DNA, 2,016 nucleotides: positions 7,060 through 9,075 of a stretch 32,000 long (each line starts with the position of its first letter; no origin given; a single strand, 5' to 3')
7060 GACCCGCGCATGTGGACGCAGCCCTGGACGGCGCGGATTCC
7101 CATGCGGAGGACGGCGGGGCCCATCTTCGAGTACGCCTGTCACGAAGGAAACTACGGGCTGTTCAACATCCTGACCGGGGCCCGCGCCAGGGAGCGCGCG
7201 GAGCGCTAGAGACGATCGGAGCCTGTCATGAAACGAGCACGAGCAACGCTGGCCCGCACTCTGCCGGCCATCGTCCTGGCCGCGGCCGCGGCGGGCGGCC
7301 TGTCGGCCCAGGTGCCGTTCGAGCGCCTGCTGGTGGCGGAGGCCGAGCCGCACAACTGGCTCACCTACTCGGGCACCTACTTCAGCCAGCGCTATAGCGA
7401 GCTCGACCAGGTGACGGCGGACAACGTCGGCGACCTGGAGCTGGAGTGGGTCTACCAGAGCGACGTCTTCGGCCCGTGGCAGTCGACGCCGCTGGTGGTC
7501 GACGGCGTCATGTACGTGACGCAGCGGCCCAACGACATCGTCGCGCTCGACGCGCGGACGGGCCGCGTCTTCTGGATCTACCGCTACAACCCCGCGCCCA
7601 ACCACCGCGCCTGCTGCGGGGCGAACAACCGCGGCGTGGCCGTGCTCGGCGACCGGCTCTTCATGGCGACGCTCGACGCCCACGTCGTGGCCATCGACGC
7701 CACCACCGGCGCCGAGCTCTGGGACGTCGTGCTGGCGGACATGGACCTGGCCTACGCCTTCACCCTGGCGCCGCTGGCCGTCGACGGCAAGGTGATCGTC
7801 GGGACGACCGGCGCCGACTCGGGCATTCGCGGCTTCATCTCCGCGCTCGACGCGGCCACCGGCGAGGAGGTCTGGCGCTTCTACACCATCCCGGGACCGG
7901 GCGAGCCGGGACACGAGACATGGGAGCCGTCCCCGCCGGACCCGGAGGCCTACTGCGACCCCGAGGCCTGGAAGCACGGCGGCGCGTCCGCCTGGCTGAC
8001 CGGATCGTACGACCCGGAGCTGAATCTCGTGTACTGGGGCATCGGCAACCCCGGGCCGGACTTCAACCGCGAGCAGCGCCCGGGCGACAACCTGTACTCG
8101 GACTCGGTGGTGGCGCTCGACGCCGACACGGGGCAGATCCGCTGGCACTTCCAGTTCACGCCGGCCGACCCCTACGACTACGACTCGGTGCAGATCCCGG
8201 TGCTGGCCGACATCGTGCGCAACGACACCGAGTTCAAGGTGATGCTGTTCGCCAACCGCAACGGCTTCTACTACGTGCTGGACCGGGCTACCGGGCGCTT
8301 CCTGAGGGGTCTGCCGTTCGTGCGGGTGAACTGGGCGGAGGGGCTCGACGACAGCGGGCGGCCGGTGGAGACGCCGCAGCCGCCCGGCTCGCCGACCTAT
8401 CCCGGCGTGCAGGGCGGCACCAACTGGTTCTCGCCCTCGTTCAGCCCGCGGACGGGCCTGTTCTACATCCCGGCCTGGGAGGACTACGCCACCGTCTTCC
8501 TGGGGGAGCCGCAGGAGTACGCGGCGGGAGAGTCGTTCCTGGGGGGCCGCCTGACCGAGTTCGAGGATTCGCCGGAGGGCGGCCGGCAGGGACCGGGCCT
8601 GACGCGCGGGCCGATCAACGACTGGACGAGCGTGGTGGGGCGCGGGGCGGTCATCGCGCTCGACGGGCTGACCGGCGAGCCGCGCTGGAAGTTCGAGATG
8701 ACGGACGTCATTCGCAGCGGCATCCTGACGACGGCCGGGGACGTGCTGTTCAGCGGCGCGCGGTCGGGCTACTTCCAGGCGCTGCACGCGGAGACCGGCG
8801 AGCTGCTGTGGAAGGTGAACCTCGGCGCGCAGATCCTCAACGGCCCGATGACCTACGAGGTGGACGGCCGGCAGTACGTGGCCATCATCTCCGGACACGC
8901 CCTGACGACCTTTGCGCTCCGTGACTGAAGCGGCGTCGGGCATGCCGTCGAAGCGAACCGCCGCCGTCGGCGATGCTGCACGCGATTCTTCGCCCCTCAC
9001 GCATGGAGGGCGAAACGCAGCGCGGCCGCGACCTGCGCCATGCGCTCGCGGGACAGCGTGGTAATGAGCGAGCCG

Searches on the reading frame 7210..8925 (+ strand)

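Call 65: search_protein_families(library=padloc, proteins=[window:7210-8925:+], max_evalue=0.001)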
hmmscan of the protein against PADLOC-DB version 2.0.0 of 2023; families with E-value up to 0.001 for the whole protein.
window:7210-8925:+ (572 aa): 0 families

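Call 66: search_protein_families(library=pfam, proteins=[window:7210-8925:+], max_evalue=0.001)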
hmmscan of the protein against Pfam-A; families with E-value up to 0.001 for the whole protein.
window:7210-8925:+ (572 aa): 3 families
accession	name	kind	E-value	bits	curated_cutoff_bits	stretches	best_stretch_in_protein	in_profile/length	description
PF01011.28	PQQ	-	6.1e-89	299.8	26.7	2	50-364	1-334/595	Glucose/ethanol/alcohol dehydrogenase, beta-propeller domain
PF13360.13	PQQ_2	-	2.6e-29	103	27.6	3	82-176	57-147/233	Outer membrane protein assembly factor BamB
PF13570.13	Beta-prop_ACSF4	-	5.7e-16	59.3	133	1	478-564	70-157/329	Beta-alanine-activating enzyme, beta-propeller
